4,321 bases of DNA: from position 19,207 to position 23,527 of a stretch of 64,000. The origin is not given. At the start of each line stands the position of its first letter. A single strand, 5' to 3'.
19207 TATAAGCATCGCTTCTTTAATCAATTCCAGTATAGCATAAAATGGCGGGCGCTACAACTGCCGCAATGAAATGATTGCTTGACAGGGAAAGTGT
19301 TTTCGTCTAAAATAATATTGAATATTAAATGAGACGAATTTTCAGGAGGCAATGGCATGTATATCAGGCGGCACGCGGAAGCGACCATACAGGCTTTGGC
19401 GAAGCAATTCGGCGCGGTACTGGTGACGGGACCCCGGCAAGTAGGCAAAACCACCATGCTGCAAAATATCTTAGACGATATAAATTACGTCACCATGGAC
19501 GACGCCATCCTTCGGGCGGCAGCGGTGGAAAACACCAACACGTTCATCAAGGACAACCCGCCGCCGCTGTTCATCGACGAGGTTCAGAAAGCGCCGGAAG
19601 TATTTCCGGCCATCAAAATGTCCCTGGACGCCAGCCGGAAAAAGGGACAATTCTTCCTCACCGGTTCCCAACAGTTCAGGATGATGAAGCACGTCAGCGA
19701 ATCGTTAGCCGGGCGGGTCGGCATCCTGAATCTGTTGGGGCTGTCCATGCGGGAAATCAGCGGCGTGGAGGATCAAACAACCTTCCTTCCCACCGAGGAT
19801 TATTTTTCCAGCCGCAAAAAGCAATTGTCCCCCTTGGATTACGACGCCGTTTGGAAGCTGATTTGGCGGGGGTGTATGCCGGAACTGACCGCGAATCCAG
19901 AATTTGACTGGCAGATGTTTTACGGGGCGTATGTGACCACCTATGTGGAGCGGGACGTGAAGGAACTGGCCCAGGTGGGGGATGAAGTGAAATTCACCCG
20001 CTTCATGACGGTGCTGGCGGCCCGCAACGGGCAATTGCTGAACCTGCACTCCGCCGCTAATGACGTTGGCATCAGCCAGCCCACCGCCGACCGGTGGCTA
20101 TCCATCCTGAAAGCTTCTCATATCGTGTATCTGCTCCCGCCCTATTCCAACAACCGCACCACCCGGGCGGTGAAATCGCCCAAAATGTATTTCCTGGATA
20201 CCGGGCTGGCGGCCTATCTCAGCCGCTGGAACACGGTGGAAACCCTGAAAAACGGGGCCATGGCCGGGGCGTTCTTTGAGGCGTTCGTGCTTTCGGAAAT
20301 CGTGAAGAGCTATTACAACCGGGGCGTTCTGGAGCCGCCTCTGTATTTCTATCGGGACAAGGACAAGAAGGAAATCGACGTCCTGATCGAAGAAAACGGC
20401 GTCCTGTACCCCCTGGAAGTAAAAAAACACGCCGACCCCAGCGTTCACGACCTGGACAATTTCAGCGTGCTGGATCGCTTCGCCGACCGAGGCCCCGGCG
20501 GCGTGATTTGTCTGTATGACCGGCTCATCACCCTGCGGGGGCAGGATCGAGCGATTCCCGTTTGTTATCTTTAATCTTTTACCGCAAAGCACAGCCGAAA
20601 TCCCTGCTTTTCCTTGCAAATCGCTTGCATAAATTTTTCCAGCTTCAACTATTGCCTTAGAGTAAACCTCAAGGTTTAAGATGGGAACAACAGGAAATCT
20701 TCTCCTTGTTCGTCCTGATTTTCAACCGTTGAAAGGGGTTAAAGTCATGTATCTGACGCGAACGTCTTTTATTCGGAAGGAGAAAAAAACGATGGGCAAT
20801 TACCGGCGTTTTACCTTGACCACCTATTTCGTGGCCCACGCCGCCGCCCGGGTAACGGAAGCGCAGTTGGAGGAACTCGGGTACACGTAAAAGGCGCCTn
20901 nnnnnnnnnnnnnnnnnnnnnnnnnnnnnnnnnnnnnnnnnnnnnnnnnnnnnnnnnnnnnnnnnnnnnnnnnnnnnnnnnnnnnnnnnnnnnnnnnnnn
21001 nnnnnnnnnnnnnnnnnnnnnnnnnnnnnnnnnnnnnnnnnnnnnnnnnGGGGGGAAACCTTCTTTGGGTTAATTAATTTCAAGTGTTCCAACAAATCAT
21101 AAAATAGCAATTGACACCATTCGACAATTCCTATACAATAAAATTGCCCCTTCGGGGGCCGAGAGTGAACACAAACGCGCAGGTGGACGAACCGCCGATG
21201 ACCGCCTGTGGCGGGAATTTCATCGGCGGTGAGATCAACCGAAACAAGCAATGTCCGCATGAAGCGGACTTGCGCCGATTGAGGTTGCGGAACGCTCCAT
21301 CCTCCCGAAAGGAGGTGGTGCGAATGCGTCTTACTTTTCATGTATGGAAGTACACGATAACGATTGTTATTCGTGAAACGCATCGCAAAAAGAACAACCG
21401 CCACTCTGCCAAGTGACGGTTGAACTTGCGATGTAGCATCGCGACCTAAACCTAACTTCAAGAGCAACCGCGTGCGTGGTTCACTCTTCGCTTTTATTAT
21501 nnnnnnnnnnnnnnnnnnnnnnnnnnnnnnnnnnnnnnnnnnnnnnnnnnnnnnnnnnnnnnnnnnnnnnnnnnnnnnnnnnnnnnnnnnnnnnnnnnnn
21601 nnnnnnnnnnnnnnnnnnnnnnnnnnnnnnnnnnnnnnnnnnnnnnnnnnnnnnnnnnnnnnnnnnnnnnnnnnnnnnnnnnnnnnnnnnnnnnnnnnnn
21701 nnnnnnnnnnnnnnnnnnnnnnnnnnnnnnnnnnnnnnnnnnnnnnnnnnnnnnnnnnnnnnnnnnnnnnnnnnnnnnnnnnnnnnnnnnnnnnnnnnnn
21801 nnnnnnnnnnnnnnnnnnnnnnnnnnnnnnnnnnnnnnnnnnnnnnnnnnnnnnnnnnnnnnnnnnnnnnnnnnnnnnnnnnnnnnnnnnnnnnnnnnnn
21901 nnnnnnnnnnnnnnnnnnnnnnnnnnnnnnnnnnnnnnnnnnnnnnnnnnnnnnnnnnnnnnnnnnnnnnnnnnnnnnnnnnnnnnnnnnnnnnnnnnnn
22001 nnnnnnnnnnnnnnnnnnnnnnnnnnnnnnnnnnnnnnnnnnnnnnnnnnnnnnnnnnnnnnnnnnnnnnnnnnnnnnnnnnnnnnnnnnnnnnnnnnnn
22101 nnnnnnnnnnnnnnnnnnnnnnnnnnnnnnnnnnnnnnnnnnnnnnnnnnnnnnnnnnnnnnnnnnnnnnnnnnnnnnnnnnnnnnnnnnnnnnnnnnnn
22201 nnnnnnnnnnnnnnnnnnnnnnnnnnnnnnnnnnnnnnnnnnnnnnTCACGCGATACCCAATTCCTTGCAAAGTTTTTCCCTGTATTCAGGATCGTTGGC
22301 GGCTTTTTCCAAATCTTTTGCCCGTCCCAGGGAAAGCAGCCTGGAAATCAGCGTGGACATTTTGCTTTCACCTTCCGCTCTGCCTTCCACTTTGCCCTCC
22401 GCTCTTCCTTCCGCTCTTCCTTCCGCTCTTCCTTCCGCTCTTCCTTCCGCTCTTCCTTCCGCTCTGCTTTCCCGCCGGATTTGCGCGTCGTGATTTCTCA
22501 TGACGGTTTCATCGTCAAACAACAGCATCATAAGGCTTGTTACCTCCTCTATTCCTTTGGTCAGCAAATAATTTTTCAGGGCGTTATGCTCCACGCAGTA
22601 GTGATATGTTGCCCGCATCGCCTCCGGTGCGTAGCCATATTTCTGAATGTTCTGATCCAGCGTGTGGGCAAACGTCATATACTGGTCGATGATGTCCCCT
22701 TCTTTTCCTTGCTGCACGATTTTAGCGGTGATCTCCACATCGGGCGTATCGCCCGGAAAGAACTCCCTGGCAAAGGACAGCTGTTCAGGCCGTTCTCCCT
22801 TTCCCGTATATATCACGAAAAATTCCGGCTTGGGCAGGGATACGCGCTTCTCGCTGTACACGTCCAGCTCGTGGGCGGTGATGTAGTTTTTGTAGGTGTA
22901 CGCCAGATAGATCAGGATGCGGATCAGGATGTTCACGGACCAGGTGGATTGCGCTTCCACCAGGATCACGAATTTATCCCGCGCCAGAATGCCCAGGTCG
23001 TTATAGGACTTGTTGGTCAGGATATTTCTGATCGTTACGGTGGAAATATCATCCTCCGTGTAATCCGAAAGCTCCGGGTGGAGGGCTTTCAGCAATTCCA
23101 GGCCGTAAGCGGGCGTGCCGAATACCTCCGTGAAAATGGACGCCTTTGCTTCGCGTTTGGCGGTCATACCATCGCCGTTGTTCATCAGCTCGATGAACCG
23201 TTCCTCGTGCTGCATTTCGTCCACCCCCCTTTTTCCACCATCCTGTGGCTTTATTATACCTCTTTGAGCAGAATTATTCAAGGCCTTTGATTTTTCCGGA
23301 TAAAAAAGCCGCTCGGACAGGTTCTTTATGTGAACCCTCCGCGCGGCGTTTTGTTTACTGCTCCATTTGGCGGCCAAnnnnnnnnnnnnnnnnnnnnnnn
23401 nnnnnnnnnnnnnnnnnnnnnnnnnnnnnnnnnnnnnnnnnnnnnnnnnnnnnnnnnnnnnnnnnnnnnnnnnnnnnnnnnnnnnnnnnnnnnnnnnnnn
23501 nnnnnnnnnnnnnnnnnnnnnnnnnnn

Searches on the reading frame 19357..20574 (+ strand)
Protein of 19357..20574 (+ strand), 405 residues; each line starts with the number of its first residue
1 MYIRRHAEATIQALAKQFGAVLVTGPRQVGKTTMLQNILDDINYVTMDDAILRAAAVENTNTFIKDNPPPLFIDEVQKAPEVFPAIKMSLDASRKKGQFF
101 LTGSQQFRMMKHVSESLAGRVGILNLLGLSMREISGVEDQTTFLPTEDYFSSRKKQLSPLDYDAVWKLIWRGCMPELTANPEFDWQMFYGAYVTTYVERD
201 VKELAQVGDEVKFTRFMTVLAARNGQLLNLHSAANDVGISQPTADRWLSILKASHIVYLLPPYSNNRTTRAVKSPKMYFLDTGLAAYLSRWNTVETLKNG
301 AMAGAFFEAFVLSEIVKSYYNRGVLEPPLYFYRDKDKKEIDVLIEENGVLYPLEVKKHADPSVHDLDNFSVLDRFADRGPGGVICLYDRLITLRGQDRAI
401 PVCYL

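Call 14: search_protein_families(library=ncbifam, proteins=[window:19357-20574:+], max_evalue=0.01)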
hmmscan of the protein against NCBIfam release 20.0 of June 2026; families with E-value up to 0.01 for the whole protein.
window:19357-20574:+ (405 aa): 1 family
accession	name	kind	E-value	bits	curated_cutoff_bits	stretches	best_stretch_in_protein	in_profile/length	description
TIGR02538.1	type_IV_pilB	equivalog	0.0041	15.8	675.65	1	8-47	306-345/564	type IV-A pilus assembly ATPase PilB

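Call 36: search_protein_families(library=pfam, proteins=[window:19357-20574:+], max_evalue=1)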
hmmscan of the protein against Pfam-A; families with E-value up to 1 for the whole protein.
window:19357-20574:+ (405 aa): 12 families
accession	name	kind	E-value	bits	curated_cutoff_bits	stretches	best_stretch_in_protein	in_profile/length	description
PF13635.12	DUF4143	-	6.3e-48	163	28.1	1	198-357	1-159/160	Domain of unknown function (DUF4143)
PF13173.12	AAA_14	-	2.3e-27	96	27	1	20-134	4-128/129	AAA domain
PF13401.12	AAA_22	-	0.00089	20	27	1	19-42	6-29/130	AAA domain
PF13191.12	AAA_16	-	0.0016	19.4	32.6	1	13-43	19-49/167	AAA ATPase domain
PF00437.27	T2SSE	-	0.0087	15.2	24.9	1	8-44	132-168/370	Type II/IV secretion system protein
PF14516.12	AAA_35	-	0.012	14.9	27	1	1-55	12-68/331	AAA-like domain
PF10412.15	TrwB_AAD_bind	-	0.019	14.3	20.5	1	71-113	248-289/387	Type IV secretion-system coupling protein DNA-binding domain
PF03266.21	NTPase_1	-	0.023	15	23.9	1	21-42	2-23/168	NTPase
PF00004.35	AAA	-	0.096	13.6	21.2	1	21-78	1-68/131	ATPase family associated with various cellular activities (AAA)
PF20720.3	nSTAND3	-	0.096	12.8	27.2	1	11-64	10-61/155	Novel STAND NTPase 3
PF12775.13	AAA_7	-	0.11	12.5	25.8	1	9-47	24-62/181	P-loop containing dynein motor region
PF01637.24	ATPase_2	-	0.24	11.6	33.2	1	20-40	22-42/225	ATPase domain predominantly from Archaea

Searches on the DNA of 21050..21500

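Call 28: search_rna_families(source=window, start=21050, end=21500, threshold=evalue, max_evalue=10, show_alignments=3)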
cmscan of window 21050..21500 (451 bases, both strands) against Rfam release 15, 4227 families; matches with E-value up to 10: 4.
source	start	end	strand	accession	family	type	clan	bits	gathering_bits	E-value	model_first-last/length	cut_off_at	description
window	21386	21460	-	RF02074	STnc240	Gene; sRNA;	-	18.8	55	3.5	1-77/77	no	Enterobacterial sRNA STnc240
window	21297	21397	+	RF01412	BsrG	Gene; sRNA;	-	18.4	55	0.03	35-144/259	no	BsrG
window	21173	21246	-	RF00704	MIR397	Gene; miRNA;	-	16.2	55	3.5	1-117/117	no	MIR397 microRNA precursor family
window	21141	21159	+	RF01716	PhotoRC-I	Cis-reg;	-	14.6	45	0.32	26-44/44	no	PhotoRC-I RNA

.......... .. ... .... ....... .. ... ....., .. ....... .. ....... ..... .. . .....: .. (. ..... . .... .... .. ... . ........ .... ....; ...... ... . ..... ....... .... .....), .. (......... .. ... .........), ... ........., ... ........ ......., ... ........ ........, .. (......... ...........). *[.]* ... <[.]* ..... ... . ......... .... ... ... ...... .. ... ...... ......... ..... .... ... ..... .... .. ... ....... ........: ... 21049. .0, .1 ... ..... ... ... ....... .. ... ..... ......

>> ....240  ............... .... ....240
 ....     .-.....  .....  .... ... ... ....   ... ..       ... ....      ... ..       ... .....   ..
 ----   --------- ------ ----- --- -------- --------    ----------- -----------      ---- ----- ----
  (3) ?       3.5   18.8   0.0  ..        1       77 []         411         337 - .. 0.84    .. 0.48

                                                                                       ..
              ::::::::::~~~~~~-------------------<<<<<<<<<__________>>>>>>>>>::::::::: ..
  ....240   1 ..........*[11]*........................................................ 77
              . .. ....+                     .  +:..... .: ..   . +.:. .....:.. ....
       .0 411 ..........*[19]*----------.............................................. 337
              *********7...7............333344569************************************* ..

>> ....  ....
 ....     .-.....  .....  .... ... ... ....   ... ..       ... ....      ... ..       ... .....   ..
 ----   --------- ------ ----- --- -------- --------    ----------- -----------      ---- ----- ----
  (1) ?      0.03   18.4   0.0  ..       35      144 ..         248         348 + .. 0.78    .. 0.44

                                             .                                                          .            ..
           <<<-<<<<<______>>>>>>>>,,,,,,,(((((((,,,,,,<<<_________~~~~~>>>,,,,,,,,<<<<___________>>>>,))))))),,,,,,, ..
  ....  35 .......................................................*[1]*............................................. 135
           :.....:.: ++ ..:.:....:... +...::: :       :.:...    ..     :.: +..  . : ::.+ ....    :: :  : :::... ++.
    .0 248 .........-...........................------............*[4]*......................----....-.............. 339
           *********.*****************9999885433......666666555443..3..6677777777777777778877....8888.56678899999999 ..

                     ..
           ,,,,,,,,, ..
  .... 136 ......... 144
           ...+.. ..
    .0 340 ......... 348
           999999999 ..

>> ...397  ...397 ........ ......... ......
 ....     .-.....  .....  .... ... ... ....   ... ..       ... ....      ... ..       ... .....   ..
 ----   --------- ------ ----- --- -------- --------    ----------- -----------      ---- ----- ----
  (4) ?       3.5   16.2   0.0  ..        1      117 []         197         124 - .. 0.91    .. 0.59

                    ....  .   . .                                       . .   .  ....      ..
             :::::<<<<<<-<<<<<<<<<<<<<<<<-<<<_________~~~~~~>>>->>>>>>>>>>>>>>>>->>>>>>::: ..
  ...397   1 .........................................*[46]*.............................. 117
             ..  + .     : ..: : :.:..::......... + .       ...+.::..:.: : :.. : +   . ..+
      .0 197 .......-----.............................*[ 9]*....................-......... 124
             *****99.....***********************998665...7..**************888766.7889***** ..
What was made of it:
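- Closest known: Type I toxin-antitoxin loci with 3'-overlapping antisense RNA. Same: There is a sub-threshold BsrG hit on the Shine-Dalgarno hairpin (18.4 bits, E = 0.03, gathering score 55; call 28).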

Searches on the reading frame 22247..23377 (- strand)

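Call 14: search_protein_families(library=ncbifam, proteins=[window:22247-23377:-], max_evalue=0.01)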
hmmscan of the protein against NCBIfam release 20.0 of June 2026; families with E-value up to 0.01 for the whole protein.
window:22247-23377:- (376 aa): 4 families
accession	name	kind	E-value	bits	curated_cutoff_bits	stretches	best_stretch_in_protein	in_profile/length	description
NF004270.2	PRK05687.2-1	equivalog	1.3e-07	31.5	180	1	296-347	38-97/223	flagellar assembly protein FliH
NF009925.1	PRK13386.1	equivalog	1.8e-05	24.1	192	1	305-350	55-100/228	flagellar assembly protein FliH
NF004267.1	PRK05687.1-3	equivalog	0.00021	20.5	293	1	305-349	88-132/266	flagellar assembly protein FliH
NF004266.1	PRK05687.1-1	equivalog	0.00036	20.1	260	1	291-350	44-103/230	flagellar assembly protein FliH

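Call 36: search_protein_families(library=pfam, proteins=[window:22247-23377:-], max_evalue=1)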
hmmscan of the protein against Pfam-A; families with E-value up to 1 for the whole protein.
window:22247-23377:- (376 aa): 3 families
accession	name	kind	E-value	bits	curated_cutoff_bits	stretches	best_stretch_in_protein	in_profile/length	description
PF04336.18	ACP_PD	-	0.054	14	27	1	235-284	99-149/183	Acyl carrier protein phosphodiesterase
PF12784.13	PDDEXK_2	-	0.056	13.6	27.4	1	85-167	10-98/229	PD-(D/E)XK nuclease family transposase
PF09811.14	Yae1_N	-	0.11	12.7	27.5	1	307-336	4-33/39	Essential protein Yae1, N terminal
